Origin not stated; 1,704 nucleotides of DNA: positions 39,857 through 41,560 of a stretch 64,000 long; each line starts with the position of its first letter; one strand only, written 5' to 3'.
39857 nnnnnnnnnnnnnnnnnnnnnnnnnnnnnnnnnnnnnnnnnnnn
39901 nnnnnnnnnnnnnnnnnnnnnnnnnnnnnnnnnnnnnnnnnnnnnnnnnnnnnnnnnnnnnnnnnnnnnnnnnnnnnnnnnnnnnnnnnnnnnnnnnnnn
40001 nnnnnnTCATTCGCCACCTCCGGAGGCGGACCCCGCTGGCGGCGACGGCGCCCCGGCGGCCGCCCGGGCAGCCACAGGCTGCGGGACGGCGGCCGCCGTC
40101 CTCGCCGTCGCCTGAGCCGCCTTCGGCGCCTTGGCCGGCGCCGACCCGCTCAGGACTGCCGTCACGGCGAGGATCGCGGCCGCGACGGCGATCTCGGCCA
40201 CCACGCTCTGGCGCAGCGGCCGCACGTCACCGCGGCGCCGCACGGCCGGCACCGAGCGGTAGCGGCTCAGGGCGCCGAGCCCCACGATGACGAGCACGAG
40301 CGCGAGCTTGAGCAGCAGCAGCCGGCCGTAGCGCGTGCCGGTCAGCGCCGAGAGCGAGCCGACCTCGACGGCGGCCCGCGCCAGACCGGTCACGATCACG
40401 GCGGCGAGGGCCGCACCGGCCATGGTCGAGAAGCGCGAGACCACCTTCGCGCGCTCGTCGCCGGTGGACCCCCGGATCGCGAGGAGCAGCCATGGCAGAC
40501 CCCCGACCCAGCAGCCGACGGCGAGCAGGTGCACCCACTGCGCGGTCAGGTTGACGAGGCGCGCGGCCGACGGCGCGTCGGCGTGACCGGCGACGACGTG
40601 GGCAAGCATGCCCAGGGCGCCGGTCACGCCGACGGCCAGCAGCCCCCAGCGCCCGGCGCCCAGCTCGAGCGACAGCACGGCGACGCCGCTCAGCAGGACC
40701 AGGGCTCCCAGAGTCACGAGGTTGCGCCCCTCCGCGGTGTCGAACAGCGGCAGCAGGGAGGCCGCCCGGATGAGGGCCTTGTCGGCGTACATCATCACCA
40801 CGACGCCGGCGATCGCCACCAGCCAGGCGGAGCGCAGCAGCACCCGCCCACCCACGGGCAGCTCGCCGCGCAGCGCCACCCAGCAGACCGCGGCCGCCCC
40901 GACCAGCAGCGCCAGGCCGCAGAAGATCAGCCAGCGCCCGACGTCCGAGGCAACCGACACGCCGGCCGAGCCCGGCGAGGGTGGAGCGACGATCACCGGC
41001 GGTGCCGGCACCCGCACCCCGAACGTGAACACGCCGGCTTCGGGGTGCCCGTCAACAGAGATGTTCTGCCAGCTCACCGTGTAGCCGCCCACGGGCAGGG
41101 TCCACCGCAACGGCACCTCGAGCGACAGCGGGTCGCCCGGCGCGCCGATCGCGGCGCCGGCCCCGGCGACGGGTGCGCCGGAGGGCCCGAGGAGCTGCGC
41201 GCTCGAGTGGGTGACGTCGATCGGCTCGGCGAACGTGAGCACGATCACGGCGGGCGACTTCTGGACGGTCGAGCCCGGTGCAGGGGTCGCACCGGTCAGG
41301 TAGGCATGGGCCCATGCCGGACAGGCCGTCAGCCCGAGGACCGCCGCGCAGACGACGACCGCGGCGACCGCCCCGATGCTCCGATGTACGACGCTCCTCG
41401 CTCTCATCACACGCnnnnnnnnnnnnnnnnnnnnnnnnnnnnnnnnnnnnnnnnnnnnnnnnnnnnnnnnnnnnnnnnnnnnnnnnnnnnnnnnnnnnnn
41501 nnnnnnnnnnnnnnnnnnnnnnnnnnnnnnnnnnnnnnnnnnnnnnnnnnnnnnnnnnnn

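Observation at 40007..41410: CopC-CopD fusion gene wedged between caa3 subunit I/III and nuoB, with its stop codon overlapping the nuoB start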

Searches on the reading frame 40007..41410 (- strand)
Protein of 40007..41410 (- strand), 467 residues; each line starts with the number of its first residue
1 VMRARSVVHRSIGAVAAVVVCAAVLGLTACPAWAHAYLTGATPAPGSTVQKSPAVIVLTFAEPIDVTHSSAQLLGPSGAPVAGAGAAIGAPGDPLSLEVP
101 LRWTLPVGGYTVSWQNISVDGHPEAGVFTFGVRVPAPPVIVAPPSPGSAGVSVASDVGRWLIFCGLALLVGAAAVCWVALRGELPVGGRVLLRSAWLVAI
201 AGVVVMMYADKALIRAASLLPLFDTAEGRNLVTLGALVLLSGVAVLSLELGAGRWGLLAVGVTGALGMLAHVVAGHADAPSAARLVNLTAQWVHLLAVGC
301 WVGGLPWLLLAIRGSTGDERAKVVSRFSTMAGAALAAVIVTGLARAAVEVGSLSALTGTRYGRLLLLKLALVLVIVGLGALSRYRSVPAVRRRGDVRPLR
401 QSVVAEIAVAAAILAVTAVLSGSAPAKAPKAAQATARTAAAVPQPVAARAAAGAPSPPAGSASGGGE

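Call 3: search_protein_families(library=pfam, proteins=[window:40007-41410:-], max_evalue=0.01)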
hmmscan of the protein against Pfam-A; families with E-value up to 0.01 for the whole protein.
window:40007-41410:- (467 aa): 3 families
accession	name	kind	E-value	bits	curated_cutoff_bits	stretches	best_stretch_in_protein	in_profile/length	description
PF05425.18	CopD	-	1.6e-22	80.3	32.1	1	322-420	2-105/105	Copper resistance protein D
PF04234.18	CopC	-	1.9e-19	70.9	23.3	1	35-132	1-92/92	CopC domain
PF09980.14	DUF2214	-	8.9e-05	22.9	34.1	1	289-412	4-121/147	Predicted membrane protein (DUF2214)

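Call 4: search_protein_families(library=ncbifam, proteins=[window:40007-41410:-], max_evalue=0.01)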
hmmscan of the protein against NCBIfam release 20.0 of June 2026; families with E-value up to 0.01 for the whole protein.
window:40007-41410:- (467 aa): 3 families
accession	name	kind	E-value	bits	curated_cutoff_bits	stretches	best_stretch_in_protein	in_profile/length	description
NF033808.0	copper_CopD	equivalog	2.2e-31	109.6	195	1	158-425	7-294/295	copper homeostasis membrane protein CopD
NF033814.1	copper_CopC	equivalog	1.1e-19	70.8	95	1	28-133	4-107/107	copper homeostasis periplasmic binding protein CopC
NF007636.0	PRK10301.1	equivalog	1.1e-16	60.8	129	1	25-133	17-124/124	CopC domain-containing protein YobA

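Call 9: find_homologous_proteins(query=window:40010-41410:-)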
Query window:40010-41410:- (467 aa): 293 proteins with E <= 0.001 among 8000 candidates; the best 120 are listed.
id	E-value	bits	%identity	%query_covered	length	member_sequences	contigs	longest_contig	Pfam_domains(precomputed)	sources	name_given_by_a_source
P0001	3.3e-280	948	100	100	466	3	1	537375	PF05425.19,PF04234.19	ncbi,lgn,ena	-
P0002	1.7e-238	810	86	100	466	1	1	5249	PF05425.19,PF04234.19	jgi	jgi:copper transport protein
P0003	4.0e-97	344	48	87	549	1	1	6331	PF05425.19,PF04234.19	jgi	jgi:copper transport protein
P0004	1.6e-95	339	49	84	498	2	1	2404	PF05425.19,PF04234.19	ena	-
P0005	7.6e-94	333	47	91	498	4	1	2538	PF09980.15,PF05425.19,PF04234.19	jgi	jgi:copper transport protein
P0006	1.9e-92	329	48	87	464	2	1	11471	PF05425.19,PF04234.19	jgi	jgi:copper transport protein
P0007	2.0e-92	329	48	83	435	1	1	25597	PF05425.19,PF04234.19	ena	-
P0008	5.6e-91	324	47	80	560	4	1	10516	PF05425.19,PF04234.19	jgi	jgi:copper transport protein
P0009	2.5e-88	315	48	91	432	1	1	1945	PF05425.19,PF04234.19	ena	-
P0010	4.1e-83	298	46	86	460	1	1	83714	PF05425.19,PF04234.19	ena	-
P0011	7.0e-83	297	46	77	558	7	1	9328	PF05425.19,PF04234.19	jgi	jgi:copper transport protein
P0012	2.8e-81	292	46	87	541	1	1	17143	PF05425.19,PF04234.19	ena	-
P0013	3.5e-81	292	43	91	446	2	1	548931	PF05425.19,PF04234.19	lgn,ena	-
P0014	5.2e-81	291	46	82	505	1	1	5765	PF05425.19,PF04234.19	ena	-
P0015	5.5e-81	291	46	75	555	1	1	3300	PF05425.19,PF04234.19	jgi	jgi:copper transport protein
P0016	1.4e-78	283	46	85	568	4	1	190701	PF05425.19,PF04234.19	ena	-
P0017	1.5e-78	283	45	85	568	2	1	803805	PF05425.19,PF04234.19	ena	-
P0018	2.0e-78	283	45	78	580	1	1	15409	PF05425.19,PF04234.19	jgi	jgi:copper transport protein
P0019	6.2e-78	281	44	78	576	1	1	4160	PF05425.19,PF04234.19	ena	-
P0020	2.4e-77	279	46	76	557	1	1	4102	PF05425.19,PF04234.19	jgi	jgi:copper transport protein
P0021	2.9e-77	279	45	85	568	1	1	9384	PF05425.19,PF04234.19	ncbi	-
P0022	1.0e-76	277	44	86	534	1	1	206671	PF05425.19,PF04234.19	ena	-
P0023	1.1e-76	277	44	89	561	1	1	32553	PF09980.15,PF05425.19,PF04234.19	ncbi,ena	-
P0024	2.7e-76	276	45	84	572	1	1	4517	PF05425.19,PF04234.19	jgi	jgi:copper transport protein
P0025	3.4e-76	275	47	76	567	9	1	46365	PF05425.19,PF04234.19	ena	-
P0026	7.0e-76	274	44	83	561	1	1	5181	PF05425.19,PF04234.19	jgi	jgi:copper transport protein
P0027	3.6e-74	269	45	87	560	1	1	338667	PF05425.19,PF04234.19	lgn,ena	-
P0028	3.9e-73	265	42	93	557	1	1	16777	PF05425.19,PF04234.19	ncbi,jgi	jgi:copper transport protein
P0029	5.0e-72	262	43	84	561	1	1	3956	PF05425.19,PF04234.19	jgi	jgi:copper transport protein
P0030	4.4e-71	258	45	86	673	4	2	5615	PF05425.19,PF04234.19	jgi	jgi:copper transport protein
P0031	6.3e-71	258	44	85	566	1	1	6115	PF05425.19,PF04234.19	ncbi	ncbi:MAG: copper resistance CopC/CopD family protein [Deltaproteobacteria bacterium]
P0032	1.4e-70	257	44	74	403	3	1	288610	PF05425.19,PF04234.19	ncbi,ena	-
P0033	2.1e-70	256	40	85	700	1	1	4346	PF05425.19,PF04234.19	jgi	jgi:copper transport protein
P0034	3.3e-70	256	43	75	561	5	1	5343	PF05425.19,PF04234.19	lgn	-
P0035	5.1e-69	252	45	87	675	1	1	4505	PF05425.19,PF04234.19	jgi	jgi:copper transport protein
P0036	4.5e-67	245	44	61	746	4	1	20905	PF05425.19,PF04234.19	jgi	jgi:copper transport protein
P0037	3.1e-61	226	42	86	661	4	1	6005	PF05425.19,PF13115.12,PF04234.19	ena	-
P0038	5.1e-60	222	40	80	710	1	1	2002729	PF05751.17,PF05425.19,PF13115.12,PF04234.19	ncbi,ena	-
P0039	7.0e-59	218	38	93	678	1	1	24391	PF05425.19,PF04234.19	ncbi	-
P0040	2.8e-58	216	51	37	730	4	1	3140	PF05425.19,PF04234.19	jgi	jgi:copper transport protein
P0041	1.9e-57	213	43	87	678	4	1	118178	PF05425.19,PF04234.19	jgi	jgi:copper transport protein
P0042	3.8e-57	212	49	39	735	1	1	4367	PF05425.19,PF04234.19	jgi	jgi:copper transport protein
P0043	4.7e-57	212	48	40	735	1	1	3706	PF05425.19,PF04234.19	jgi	jgi:copper transport protein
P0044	5.6e-57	212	42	88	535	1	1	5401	PF05425.19,PF04234.19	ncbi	-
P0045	2.4e-55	207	52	37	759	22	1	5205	PF05425.19,PF04234.19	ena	-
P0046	3.5e-55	206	52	29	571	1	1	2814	PF05425.19,PF04234.19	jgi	-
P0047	3.7e-55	206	49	37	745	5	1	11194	PF05425.19,PF04234.19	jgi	jgi:copper transport protein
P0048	4.0e-55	206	42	77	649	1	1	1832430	PF05425.19,PF04234.19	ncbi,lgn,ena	-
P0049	4.5e-55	206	52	37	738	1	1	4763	PF05425.19,PF04234.19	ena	-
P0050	2.6e-54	203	39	85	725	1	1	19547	PF05425.19,PF04234.19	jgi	jgi:copper transport protein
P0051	6.6e-54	202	51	37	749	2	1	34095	PF05425.19,PF04234.19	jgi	jgi:copper transport protein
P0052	1.2e-53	201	51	37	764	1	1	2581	PF05425.19,PF04234.19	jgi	jgi:putative copper export protein/methionine-rich copper-binding protein CopC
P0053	2.6e-53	200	39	83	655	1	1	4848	PF05425.19,PF13115.12,PF04234.19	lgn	-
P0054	2.1e-52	197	51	37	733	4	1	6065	PF05425.19,PF04234.19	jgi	jgi:copper transport protein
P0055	1.3e-51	194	42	77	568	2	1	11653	PF05425.19,PF04234.19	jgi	jgi:copper transport protein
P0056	1.9e-50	190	39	86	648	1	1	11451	PF05425.19,PF04234.19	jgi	jgi:copper transport protein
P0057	1.7e-46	177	35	95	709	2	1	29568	PF05751.17,PF05425.19,PF04234.19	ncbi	ncbi:MAG TPA: copper resistance protein CopC [Actinomycetes bacterium]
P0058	2.8e-43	167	48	48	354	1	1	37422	PF05425.19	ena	-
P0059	7.9e-41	159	42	60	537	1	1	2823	PF05751.17,PF05425.19,PF13115.12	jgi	jgi:copper transport protein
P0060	2.8e-39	154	44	30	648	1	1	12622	PF05425.19,PF13115.12,PF04234.19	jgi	jgi:copper transport protein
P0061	2.4e-38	150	36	84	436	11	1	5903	PF05425.19,PF04234.19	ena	-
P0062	6.7e-37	146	44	16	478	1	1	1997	PF05425.19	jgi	jgi:copper transport protein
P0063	1.9e-34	138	52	31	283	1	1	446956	PF05425.19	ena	-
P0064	3.4e-34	137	35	87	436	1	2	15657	PF05425.19,PF04234.19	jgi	jgi:copper transport protein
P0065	4.5e-33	133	34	87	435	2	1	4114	PF05425.19,PF04234.19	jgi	-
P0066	6.3e-33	133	34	86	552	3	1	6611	PF05425.19,PF13115.12,PF04234.19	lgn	-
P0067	6.6e-33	133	47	24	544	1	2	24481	PF05425.19,PF04234.19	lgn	-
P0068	7.2e-33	132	33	84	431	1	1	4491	PF05425.19,PF04234.19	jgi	jgi:copper transport protein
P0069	1.0e-32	132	44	28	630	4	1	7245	PF05425.19,PF04234.19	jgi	jgi:copper transport protein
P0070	1.2e-32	132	32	82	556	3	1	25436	PF05751.17,PF05425.19,PF04234.19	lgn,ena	-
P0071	1.3e-32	132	32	89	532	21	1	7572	PF05425.19,PF04234.19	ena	-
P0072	1.4e-32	131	35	77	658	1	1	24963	PF05425.19,PF04234.19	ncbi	ncbi:copper resistance protein CopC [Streptomyces populi]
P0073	2.9e-32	130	32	86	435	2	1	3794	PF05425.19,PF04234.19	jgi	-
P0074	5.1e-32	130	34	70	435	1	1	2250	PF05425.19,PF04234.19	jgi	jgi:copper transport protein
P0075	6.8e-32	129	32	92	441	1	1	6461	PF05425.19,PF04234.19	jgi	jgi:copper transport protein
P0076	7.9e-32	129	33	80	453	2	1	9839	PF05425.19,PF04234.19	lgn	-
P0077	9.8e-32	129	39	17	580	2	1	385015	PF05425.19,PF04234.19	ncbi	ncbi:copper resistance CopC/CopD family protein [Streptomyces sp. NPDC055013]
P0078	1.0e-31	129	47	16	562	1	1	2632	PF05425.19,PF13115.12,PF04234.19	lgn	-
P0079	1.5e-31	128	37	31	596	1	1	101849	PF05425.19,PF04234.19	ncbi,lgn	-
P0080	1.8e-31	128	34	84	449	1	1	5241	PF05425.19,PF04234.19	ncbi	-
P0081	2.2e-31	128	41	15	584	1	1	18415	PF05425.19,PF04234.19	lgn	-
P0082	2.2e-31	128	31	81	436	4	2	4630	PF05425.19,PF04234.19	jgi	jgi:copper transport protein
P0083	4.1e-31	127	31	80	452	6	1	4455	PF05425.19,PF04234.19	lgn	-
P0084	4.3e-31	127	34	87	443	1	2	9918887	PF05425.19,PF04234.19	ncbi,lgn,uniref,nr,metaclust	ncbi:copper resistance CopC/CopD family protein [Actinospica robiniae]|uniref:copper resistance CopC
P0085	5.4e-31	126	31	85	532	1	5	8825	PF05425.19,PF04234.19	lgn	-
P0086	6.2e-31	126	44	37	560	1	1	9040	PF05425.19,PF04234.19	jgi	jgi:copper transport protein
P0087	6.8e-31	126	44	37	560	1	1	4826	PF05425.19,PF04234.19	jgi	jgi:copper transport protein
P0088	7.1e-31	126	30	71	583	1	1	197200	PF05425.19,PF04234.19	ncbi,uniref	ncbi:copper resistance CopC/CopD family protein [Streptomyces sp. NPDC093591]|uniref:copper resistan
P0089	7.1e-31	126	37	31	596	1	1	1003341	PF05425.19,PF04234.19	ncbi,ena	-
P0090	7.4e-31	126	30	71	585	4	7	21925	PF05425.19,PF04234.19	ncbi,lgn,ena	-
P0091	7.9e-31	126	30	85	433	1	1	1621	PF05425.19,PF04234.19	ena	-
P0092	1.0e-30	125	45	37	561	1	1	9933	PF05425.19,PF04234.19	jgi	jgi:copper transport protein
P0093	1.1e-30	125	45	37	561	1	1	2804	PF05425.19,PF04234.19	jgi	jgi:copper transport protein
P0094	2.0e-30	124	32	84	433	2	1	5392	PF05425.19,PF04234.19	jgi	jgi:copper transport protein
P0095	2.6e-30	124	31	72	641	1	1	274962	PF05425.19,PF04234.19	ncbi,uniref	ncbi:copper resistance protein CopC [Streptomyces sp. UG1]|uniref:copper resistance protein CopC n=1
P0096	4.0e-30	123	35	43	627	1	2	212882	PF05751.17,PF05425.19,PF04234.19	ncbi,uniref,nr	ncbi:copper resistance protein CopC [Plantactinospora mayteni]|uniref:Transport integral membrane pr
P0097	4.6e-30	123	44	37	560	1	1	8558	PF05425.19,PF04234.19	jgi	jgi:copper transport protein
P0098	5.1e-30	123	44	37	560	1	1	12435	PF05425.19,PF04234.19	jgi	jgi:copper transport protein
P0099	1.0e-29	122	33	84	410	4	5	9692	PF05425.19,PF04234.19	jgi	jgi:copper transport protein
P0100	1.1e-29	122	55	30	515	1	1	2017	PF05425.19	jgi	jgi:putative copper export protein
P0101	1.2e-29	122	33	91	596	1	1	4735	PF05425.19,PF04234.19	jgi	jgi:copper transport protein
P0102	1.8e-29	121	34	86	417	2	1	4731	PF05425.19,PF04234.19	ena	-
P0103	2.6e-29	121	43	37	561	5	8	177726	PF05425.19,PF04234.19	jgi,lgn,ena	-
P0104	3.1e-29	121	42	36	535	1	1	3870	PF05425.19,PF04234.19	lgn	-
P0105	3.7e-29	120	30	72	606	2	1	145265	PF05425.19,PF04234.19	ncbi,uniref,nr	ncbi:transport integral membrane protein [Streptomyces viridochromogenes]|uniref:Protein YobA n=1 Ta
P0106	3.7e-29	120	32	94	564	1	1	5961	PF05425.19,PF04234.19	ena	-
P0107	4.9e-29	120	39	34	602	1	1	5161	PF05425.19,PF13115.12,PF04234.19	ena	-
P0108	5.9e-29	120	39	16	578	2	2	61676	PF05425.19,PF04234.19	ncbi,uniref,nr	ncbi:copper resistance protein CopC/CopD [Streptomyces sp. ISL-22]|uniref:copper resistance CopC/Cop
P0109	6.0e-29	120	31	71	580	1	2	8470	PF05425.19,PF04234.19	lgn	-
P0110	7.4e-29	119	29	71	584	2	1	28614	PF05425.19,PF04234.19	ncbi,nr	ncbi:copper resistance protein CopC/CopD [Streptomyces sp. ISL-14]|nr:copper resistance protein CopC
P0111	9.1e-29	119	33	87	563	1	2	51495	PF05425.19,PF04234.19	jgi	jgi:copper transport protein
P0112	9.4e-29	119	37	34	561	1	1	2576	PF05425.19,PF13115.12,PF04234.19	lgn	-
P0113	1.0e-28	119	36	30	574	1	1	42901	PF05425.19,PF04234.19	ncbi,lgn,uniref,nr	ncbi:transporter [Streptomyces sp. Ru71]|uniref:copper resistance CopC/CopD family protein n=1 Tax=S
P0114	1.1e-28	119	31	81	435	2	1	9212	PF05425.19,PF04234.19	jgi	jgi:copper transport protein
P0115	2.8e-28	117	39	16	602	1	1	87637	PF05425.19,PF04234.19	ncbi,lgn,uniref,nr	ncbi:copper resistance CopC/CopD family protein [Streptomyces viridochromogenes]|uniref:Protein YobA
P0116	1.0e-27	115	31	83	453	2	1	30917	PF05425.19,PF04234.19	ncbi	-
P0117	5.0e-27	113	36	63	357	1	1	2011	PF05425.19,PF04234.19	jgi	jgi:copper transport protein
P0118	8.6e-27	112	36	58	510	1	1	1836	PF05425.19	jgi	jgi:copper transport protein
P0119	2.1e-26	111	41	26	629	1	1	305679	PF05751.17,PF05425.19,PF04234.19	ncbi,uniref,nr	ncbi:FixH family protein [Plantactinospora sp. KLBMP9567]|uniref:copper resistance CopC/CopD family 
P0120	2.4e-26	111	38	24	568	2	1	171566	PF05425.19,PF04234.19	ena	-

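Call 10: find_encoding_contigs(protein=P0001, flank=10000, max_places=3)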
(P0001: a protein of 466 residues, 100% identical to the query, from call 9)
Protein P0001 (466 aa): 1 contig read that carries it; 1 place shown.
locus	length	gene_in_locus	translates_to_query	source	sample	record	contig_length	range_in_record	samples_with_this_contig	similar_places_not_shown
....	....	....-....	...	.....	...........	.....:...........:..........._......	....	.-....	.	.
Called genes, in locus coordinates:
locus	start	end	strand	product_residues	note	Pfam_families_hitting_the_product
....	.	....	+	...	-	?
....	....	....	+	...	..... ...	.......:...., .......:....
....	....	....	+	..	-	?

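Call 11: find_encoding_contigs(protein=P0002, flank=10000, max_places=3)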
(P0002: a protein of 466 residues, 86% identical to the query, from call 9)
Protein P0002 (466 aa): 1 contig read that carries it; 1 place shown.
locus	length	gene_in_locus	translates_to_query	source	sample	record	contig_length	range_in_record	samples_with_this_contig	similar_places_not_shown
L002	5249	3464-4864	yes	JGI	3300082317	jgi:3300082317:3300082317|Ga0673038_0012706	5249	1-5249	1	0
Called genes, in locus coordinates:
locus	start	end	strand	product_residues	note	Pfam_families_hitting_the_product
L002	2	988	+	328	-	?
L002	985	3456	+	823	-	PF00115:COX1, PF00510:COX3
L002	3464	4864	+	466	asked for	PF04234:CopC, PF05425:CopD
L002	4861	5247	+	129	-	?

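Call 12: find_encoding_contigs(protein=P0013, flank=10000, max_places=3)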
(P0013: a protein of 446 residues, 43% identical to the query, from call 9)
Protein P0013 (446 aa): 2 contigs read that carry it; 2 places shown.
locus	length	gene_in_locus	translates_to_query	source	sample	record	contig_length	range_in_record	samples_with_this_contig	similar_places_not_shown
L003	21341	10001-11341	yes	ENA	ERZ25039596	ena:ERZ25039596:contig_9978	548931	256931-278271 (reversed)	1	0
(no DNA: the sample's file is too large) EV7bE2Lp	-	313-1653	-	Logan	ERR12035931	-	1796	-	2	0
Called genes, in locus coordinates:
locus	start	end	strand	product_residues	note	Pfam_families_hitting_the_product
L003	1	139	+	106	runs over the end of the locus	PF20628:Dyp_perox_C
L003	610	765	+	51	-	-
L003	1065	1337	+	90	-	PF12697:Abhydrolase_6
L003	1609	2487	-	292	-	PF01370:Epimerase, PF02254:TrkA_N (weak), PF05368:NmrA, PF13460:NAD_binding_10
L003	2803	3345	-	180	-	PF13462:Thioredoxin_4, PF01323:DSBA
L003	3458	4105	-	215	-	PF02589:LUD_dom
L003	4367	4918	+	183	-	PF01047:MarR (weak), PF12802:MarR_2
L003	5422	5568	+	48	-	PF03729:DUF308 (weak)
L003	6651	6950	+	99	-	-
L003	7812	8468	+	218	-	-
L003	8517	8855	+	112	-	-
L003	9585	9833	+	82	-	PF00132:Hexapep (faint)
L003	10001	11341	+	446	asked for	PF04234:CopC, PF05425:CopD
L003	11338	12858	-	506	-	PF00370:FGGY_N, PF02782:FGGY_C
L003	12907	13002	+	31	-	-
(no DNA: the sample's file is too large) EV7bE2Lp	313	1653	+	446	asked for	PF04234:CopC, PF05425:CopD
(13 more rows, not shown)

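Call 13: find_encoding_contigs(protein=P0007, flank=10000, max_places=2)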
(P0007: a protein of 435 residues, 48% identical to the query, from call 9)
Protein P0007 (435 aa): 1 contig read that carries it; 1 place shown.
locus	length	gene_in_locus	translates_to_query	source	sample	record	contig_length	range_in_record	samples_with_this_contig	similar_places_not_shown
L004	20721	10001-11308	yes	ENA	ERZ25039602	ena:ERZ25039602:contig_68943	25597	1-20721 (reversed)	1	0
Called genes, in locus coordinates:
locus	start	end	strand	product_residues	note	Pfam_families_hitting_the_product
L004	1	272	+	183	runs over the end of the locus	PF02607:B12-binding_2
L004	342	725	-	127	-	PF13646:HEAT_2 (weak), PF00514:Arm (faint), PF02985:HEAT (faint), PF03130:HEAT_PBS (faint), PF13513:HEAT_EZ (faint), PF13646:HEAT_2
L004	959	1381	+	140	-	-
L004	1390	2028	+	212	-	PF19853:DUF6328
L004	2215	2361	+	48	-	-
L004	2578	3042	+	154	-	PF13442:Cytochrome_CBB3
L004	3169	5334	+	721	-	PF00355:Rieske (weak), PF00033:Cytochrome_B, PF13631:Cytochrom_B_N_2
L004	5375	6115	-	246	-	PF01040:UbiA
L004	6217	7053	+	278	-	-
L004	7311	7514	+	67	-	-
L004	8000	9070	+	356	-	PF00115:COX1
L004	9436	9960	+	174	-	PF00510:COX3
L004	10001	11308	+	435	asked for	PF04234:CopC, PF05425:CopD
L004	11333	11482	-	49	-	-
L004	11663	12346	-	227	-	PF01061:ABC2_membrane, PF12698:ABC2_membrane_3 (weak)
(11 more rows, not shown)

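Call 14: find_encoding_contigs(protein=P0010, flank=10000, max_places=2)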
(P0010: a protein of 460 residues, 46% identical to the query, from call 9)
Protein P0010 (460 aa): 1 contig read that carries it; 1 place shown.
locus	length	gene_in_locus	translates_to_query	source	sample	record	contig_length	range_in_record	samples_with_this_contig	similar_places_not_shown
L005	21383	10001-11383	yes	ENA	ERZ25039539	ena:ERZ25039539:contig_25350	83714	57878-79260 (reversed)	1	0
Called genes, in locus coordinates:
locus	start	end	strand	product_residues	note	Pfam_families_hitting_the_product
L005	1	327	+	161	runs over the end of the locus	-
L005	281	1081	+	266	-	-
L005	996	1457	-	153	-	PF01058:Oxidored_q6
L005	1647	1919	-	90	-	-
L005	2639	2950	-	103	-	-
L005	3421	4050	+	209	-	PF00355:Rieske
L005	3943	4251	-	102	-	-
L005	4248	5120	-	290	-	-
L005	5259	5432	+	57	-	-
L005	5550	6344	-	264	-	PF01040:UbiA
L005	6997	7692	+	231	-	PF00116:COX2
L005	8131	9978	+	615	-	PF00115:COX1, PF00510:COX3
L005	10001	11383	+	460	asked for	PF04234:CopC, PF05425:CopD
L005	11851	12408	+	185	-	-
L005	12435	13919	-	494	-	PF07883:Cupin_2 (faint)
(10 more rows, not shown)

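Call 15: find_encoding_contigs(protein=P0017, flank=10000, max_places=2)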
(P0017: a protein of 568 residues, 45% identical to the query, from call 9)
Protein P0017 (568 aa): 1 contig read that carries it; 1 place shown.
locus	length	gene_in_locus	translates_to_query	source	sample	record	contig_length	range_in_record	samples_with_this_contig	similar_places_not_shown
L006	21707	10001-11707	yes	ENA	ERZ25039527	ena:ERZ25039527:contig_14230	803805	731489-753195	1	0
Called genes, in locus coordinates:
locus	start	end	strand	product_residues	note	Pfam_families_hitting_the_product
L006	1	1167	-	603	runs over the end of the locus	PF00329:Complex1_30kDa, PF00346:Complex1_49kDa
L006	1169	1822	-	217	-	PF01058:Oxidored_q6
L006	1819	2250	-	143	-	PF00507:Oxidored_q4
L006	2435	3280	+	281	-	PF13442:Cytochrome_CBB3, PF00034:Cytochrom_C (faint), PF13442:Cytochrome_CBB3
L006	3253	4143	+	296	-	PF00355:Rieske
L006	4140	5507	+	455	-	PF00033:Cytochrome_B, PF13631:Cytochrom_B_N_2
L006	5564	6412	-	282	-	PF01040:UbiA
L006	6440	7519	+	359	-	PF02790:COX2_TM, PF00116:COX2, PF00034:Cytochrom_C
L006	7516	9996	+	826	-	PF00115:COX1, PF00510:COX3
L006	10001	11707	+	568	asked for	PF04234:CopC, PF05425:CopD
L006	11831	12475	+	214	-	-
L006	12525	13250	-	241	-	-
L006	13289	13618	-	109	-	PF07883:Cupin_2 (weak)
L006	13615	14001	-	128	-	PF07883:Cupin_2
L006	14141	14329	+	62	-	-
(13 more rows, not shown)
